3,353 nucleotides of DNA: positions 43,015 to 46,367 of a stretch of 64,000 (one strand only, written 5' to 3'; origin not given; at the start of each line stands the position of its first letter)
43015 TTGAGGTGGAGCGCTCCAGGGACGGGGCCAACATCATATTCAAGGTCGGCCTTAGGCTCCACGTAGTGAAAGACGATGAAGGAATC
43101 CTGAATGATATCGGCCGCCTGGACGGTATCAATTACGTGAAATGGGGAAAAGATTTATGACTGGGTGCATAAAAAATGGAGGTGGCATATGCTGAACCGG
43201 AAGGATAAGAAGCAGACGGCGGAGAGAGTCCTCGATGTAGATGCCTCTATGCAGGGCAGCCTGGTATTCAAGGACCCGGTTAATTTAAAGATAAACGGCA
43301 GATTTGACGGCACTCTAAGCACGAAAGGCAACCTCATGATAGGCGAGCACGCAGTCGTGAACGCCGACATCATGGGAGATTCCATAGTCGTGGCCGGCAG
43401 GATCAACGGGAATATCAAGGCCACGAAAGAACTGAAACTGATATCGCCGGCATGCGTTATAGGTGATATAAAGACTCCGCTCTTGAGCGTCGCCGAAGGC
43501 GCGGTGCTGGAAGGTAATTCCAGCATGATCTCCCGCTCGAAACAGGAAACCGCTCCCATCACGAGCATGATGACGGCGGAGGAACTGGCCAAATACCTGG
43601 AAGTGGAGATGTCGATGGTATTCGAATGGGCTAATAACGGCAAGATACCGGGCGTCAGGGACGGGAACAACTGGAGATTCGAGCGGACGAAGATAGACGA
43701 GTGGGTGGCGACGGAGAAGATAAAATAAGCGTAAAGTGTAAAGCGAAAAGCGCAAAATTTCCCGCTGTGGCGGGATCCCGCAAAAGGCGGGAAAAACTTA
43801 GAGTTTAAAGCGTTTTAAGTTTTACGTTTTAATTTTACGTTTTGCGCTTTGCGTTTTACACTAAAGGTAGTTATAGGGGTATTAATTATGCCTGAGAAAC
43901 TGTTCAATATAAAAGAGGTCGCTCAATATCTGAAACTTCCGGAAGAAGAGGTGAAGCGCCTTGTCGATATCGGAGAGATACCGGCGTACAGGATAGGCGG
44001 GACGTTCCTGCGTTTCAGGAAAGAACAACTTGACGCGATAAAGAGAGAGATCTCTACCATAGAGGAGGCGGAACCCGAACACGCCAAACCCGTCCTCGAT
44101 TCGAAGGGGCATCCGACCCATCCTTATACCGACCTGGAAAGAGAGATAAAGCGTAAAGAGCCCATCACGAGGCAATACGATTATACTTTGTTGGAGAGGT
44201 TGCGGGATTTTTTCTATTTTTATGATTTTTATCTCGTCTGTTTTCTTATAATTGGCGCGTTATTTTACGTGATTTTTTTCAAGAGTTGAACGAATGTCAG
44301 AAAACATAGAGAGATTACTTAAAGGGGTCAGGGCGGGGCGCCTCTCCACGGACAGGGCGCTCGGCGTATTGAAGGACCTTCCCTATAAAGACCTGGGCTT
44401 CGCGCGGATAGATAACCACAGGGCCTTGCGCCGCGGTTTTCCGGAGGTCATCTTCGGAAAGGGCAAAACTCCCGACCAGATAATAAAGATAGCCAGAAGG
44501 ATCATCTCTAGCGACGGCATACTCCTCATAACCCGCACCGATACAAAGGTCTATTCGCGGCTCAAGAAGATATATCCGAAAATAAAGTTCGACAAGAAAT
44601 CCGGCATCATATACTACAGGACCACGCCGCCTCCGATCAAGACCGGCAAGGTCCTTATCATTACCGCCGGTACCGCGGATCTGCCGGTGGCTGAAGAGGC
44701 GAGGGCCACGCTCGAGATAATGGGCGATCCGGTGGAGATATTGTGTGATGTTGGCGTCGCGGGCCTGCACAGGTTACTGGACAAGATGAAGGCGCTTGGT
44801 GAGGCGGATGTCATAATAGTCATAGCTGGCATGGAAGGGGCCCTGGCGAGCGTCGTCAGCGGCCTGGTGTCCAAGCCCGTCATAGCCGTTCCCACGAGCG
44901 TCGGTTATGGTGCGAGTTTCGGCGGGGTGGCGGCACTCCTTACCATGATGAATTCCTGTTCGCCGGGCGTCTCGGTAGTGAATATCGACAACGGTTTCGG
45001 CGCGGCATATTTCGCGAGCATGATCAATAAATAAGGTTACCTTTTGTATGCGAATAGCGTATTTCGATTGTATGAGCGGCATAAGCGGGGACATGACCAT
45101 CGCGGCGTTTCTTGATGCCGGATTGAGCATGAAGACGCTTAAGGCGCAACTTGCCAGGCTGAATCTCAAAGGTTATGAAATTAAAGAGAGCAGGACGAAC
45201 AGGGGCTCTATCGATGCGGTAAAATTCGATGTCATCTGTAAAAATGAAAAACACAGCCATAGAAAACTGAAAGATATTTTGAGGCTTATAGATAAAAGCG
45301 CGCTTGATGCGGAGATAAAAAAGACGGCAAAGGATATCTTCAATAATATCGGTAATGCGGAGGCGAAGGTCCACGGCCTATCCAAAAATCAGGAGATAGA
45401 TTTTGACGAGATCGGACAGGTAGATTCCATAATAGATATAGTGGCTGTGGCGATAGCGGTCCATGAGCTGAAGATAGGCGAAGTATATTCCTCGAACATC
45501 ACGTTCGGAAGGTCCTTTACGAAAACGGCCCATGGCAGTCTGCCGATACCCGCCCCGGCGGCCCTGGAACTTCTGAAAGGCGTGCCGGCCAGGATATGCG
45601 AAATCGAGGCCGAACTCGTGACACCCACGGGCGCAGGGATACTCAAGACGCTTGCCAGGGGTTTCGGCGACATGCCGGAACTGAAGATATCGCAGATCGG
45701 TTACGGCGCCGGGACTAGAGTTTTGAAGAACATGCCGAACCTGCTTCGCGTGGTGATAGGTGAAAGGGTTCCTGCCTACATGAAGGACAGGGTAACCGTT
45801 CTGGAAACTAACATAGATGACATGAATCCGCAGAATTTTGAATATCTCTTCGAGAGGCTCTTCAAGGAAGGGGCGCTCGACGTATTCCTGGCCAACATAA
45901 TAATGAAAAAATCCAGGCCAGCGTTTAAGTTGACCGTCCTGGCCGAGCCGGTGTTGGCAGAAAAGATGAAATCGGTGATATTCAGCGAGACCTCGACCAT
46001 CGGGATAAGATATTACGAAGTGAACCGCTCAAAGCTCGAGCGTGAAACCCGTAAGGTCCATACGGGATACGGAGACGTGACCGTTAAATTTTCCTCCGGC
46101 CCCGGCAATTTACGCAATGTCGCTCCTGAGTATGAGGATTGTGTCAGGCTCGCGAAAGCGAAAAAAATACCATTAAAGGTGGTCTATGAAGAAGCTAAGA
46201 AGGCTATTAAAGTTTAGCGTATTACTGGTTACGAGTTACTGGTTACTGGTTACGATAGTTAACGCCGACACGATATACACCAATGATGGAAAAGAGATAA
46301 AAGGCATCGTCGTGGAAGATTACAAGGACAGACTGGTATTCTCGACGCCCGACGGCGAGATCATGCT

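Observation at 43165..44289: Bactofilin fused to an excisionase-type HTH, beside a membrane-anchored HTH paralog and a structured inverted-repeat spacer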

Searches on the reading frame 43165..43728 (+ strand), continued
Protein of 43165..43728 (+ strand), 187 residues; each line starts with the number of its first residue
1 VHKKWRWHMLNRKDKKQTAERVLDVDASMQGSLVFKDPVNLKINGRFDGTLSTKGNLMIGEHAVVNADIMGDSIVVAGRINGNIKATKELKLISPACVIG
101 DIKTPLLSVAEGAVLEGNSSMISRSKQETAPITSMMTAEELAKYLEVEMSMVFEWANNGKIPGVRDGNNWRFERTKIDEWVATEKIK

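Call 69: find_encoding_contigs(protein=P0144, flank=5000, max_places=1)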
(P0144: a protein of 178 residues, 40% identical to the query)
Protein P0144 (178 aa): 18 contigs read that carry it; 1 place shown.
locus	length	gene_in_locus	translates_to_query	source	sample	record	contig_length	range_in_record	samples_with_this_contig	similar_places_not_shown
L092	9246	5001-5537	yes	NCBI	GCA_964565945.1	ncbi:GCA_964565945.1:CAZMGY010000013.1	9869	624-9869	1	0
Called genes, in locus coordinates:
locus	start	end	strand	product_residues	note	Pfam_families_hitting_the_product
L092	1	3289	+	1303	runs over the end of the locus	?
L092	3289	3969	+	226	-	PF05036:SPOR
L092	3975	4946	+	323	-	PF07719:TPR_2 (weak), PF00515:TPR_1 (weak), PF00595:PDZ (weak), PF13180:PDZ_2 (faint), PF17820:PDZ_6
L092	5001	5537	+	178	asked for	PF04519:Bactofilin, PF12728:HTH_17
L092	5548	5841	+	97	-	PF12728:HTH_17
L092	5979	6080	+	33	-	-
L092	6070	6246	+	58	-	-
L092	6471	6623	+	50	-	-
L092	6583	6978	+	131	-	-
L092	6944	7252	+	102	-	-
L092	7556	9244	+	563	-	?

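Call 84: search_protein_families(library=ncbifam, proteins=[window:43189-43728:+], max_evalue=0.01)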
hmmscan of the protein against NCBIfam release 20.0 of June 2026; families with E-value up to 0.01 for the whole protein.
window:43189-43728:+ (179 aa): 3 families
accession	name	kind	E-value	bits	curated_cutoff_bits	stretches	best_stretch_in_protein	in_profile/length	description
NF047737.1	antiphage_MADS1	equivalog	1.3e-12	47.7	80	1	127-173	3-49/49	methylation-associated defense system helix-turn-helix domain-containing protein MAD1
TIGR01764.1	excise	domain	9.1e-12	45.2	28.8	1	128-174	2-48/49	excisionase family DNA-binding protein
NF033787.1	HTH_BldC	subfamily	0.00052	19.8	77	1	127-170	2-46/49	BldC family transcriptional regulator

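Call 85: search_protein_families(library=phrogs, proteins=[window:43189-43728:+], max_evalue=0.001)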
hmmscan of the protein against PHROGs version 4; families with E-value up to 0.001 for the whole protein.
window:43189-43728:+ (179 aa): 7 families
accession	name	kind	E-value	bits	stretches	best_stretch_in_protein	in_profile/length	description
phrog_7338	-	unknown function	1.5e-07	32.6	1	126-177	29-81/87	-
phrog_66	-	integration and excision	3e-07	31.5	1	111-176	77-143/412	excisionase and transcriptional regulator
phrog_10045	-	DNA, RNA and nucleotide metabolism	3.4e-07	31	1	116-171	9-65/74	HTH DNA binding protein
phrog_15534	-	DNA, RNA and nucleotide metabolism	3.7e-06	28.4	1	115-177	31-92/93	HTH DNA binding protein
phrog_6401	-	DNA, RNA and nucleotide metabolism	8.5e-06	26.6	1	121-174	3-57/64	DNA binding protein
phrog_2474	-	transcription regulation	4e-05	24.5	1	98-153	19-74/118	MerR-like transcriptional regulator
phrog_668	-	DNA, RNA and nucleotide metabolism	4.6e-05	24.2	1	119-175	55-112/181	HTH DNA binding protein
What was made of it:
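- There are TIGR01764 and PHROG excisionase-family hits at domain level (calls 84, 85).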

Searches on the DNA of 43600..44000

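Call 70: search_rna_families(source=window, start=43600, end=44000, threshold=evalue, max_evalue=1)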
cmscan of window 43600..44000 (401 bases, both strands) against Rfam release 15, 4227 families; matches with E-value up to 1: 1.
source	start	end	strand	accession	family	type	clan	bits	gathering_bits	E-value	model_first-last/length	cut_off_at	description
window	43770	43863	+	RF01239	snR49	Gene; snRNA; snoRNA; HACA-box;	CL00038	17.1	45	0.55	1-170/170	no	Small nucleolar RNA snR49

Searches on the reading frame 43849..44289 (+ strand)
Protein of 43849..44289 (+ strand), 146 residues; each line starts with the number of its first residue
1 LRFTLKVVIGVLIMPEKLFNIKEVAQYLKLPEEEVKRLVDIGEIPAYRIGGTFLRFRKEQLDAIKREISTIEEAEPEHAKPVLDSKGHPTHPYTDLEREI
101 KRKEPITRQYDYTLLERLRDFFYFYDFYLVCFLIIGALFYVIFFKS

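Call 3: search_protein_families(library=pfam, proteins=[window:43849-44289:+], max_evalue=0.01)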
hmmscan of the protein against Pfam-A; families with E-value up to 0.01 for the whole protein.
window:43849-44289:+ (146 aa): 1 family
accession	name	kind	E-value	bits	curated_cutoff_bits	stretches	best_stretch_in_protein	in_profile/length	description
PF12728.13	HTH_17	-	1.2e-10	42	27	1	18-66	1-48/51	Helix-turn-helix domain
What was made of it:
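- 43888..44289 (+): Gene T: tail-anchored membrane protein with a cytoplasmic HTH_17 head, 133 aa. HTH_17 E 1.2e-10 (call 3).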

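Call 37: find_homologous_proteins(query=window:43888-44289:+)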
Query window:43888-44289:+ (133 aa): 547 proteins with E <= 0.001 among 564 candidates; the best 120 are listed.
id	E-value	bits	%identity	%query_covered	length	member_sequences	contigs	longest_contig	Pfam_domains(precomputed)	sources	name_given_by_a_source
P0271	4.6e-82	291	100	100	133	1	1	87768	PF12728.14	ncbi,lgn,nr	ncbi:MAG: helix-turn-helix domain-containing protein [Candidatus Omnitrophica bacterium]|nr:helix-tu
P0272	1.5e-63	231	77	100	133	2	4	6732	PF12728.14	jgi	jgi:excisionase family DNA binding protein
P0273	1.5e-63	231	76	100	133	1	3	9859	PF12728.14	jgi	jgi:excisionase family DNA binding protein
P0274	5.9e-63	229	78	98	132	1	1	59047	PF12728.14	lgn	-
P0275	2.1e-62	227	78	98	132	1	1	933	PF12728.14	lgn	-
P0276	2.9e-62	227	76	100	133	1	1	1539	PF12728.14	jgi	-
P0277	5.6e-62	226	74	100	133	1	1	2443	PF12728.14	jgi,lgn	-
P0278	3.6e-61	223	76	89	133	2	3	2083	PF12728.14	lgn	-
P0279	2.3e-60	221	75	98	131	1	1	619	PF12728.14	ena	-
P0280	3.2e-60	220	77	98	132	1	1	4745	PF12728.14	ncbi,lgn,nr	ncbi:MAG: helix-turn-helix domain-containing protein [Candidatus Omnitrophota bacterium]|nr:helix-tu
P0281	2.8e-59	217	77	98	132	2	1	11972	PF12728.14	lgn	-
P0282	2.8e-59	217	73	99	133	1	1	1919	PF12728.14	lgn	-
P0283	4.2e-59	217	75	98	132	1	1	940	PF12728.14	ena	-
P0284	4.7e-59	216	78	86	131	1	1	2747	PF12728.14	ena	-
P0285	6.2e-59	216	75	98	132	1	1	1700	PF12728.14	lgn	-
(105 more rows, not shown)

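Call 42: search_solved_structures(query=A4, max_evalue=10, show_alignments=3)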
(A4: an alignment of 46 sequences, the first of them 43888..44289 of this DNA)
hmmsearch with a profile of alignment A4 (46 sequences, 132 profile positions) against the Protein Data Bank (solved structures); distinct sequences matched with E-value up to 10: 7.
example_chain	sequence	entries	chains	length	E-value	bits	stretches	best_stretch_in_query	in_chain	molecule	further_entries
4j2n_A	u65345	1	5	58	0.00055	23.5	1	7-55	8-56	Gp37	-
7udj_H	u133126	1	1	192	0.027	18.1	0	16-79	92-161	De novo designed helical repeat protein RPB_PEW3_R4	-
7pzy_T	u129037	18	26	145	0.83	13.2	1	16-54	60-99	Ribosomal 40S subunit protein S18B | 40S ribosomal protein S18-B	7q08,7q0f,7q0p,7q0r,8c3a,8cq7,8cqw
9def_A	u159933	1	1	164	0.88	13.2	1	10-45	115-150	Win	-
6ama_A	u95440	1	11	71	0.98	13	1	3-55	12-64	Putative DNA-binding protein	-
9spj_ZJ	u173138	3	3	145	1.1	12.9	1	17-55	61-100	40S ribosomal protein S18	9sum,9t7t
6amk_A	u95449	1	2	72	1.3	12.6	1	5-55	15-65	Putative DNA-binding protein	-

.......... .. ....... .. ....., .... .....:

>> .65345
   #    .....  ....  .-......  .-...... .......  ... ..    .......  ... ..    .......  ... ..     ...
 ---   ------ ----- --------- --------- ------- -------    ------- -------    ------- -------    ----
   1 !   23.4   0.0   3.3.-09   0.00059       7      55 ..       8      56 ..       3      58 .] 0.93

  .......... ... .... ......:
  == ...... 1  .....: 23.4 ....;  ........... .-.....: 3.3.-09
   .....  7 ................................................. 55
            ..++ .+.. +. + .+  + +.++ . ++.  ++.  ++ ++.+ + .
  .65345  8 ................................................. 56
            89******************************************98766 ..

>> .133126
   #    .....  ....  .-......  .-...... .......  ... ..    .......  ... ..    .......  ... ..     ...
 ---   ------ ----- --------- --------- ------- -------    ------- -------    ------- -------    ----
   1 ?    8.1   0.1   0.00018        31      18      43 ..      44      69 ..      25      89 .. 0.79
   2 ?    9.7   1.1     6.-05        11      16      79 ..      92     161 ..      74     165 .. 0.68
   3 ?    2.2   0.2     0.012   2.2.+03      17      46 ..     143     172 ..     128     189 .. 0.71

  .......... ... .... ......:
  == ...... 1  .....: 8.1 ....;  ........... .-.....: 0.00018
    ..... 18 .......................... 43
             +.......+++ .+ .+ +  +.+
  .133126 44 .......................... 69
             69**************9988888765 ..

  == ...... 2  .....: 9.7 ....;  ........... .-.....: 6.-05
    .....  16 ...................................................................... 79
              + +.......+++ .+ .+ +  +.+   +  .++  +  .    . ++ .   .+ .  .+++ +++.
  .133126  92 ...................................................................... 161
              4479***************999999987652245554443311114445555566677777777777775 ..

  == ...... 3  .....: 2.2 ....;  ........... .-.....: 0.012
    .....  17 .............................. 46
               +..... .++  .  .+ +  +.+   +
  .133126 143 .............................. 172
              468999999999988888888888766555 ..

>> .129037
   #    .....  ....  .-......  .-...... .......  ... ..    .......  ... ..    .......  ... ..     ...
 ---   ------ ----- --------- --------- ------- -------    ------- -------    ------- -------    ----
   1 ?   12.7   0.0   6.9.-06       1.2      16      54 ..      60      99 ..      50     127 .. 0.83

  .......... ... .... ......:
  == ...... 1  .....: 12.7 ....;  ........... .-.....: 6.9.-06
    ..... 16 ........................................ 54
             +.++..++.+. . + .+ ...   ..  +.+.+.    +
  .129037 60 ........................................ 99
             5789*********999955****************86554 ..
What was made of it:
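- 43900..44067 (+): Winged helix of T (aa 5-60) with an invariant acidic start of the recognition helix (E19-E20-E21) and invariant R24 and D27. The closest solved relative is Pukovnik Xis 4j2n (E 5.5e-4, call 42).
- The closest solved relative of T is a mycobacteriophage Xis (call 42).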

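Call 54: predict_structure(alignment_id=A4)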
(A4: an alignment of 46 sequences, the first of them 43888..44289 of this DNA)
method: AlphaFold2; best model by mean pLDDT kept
length: 133 residues; sequences in the alignment: 46
mean_pLDDT: 68.4   pTM: 0.29
mean pLDDT of the five models: 68.4, 67.9, 67.3, 65.6, 65.2
residues with pLDDT >= 90: 12; 70-90: 44; 50-70: 73; < 50: 4
segments of 3 or more residues with pLDDT < 50: none
pLDDT, mean of each block of 10 residues (from residue 1): 67 78 76 58 64 59 53 58 63 54 79 88 93 67
secondary structure, 60 per line:
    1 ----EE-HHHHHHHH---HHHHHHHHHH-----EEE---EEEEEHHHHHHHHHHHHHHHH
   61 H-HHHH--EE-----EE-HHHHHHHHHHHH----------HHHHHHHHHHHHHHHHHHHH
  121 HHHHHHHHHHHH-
elements in order: H8-15 H19-28 E34-36 E40-44 H45-61 H63-66 H79-90 H101-132
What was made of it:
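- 44212..44280 (+): Aromatic juxtamembrane motif (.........) and C-terminal transmembrane helix (aa 115-131). AF2 predicts a helix at 101-132 with pLDDT 79-93 (call 54).
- Tried and rejected: (9) AF2 of T alone gave only moderate confidence (pLDDT 68, call 54), so no fold search was run on it.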

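Call 84: search_protein_families(library=ncbifam, proteins=[window:43888-44289:+], max_evalue=0.01)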
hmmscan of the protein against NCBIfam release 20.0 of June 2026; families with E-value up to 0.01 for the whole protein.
window:43888-44289:+ (133 aa): 2 families
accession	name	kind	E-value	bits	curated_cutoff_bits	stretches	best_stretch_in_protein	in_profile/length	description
TIGR01764.1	excise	domain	3.2e-10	40.2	28.8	1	8-50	4-45/49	excisionase family DNA-binding protein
NF047737.1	antiphage_MADS1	equivalog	5.4e-10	39.4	80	1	3-50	1-47/49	methylation-associated defense system helix-turn-helix domain-containing protein MAD1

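Call 85: search_protein_families(library=phrogs, proteins=[window:43888-44289:+], max_evalue=0.001)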
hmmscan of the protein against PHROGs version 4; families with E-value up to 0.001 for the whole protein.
window:43888-44289:+ (133 aa): 3 families
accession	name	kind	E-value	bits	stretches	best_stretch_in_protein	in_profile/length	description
phrog_66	-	integration and excision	1.1e-08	36.2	1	2-75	90-160/412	excisionase and transcriptional regulator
phrog_1840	-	integration and excision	0.00012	23.5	1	6-67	7-68/90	excisionase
phrog_2907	-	integration and excision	0.00083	20.8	0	2-60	3-66/117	excisionase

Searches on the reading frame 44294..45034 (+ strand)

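Call 3: search_protein_families(library=pfam, proteins=[window:44294-45034:+], max_evalue=0.01)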
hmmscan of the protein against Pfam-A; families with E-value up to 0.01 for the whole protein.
window:44294-45034:+ (246 aa): 1 family
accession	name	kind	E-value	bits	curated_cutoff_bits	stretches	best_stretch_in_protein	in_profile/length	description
PF00731.26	AIRC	-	2.3e-16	60.1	30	1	119-244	1-126/148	AIR carboxylase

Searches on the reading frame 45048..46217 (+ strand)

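Call 3: search_protein_families(library=pfam, proteins=[window:45048-46217:+], max_evalue=0.01)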
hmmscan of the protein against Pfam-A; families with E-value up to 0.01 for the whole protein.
window:45048-46217:+ (389 aa): 1 family
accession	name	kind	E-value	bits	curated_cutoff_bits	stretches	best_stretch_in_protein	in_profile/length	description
PF01969.22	Ni_insertion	-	2.1e-138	462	22.1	1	4-380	1-375/375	Nickel insertion protein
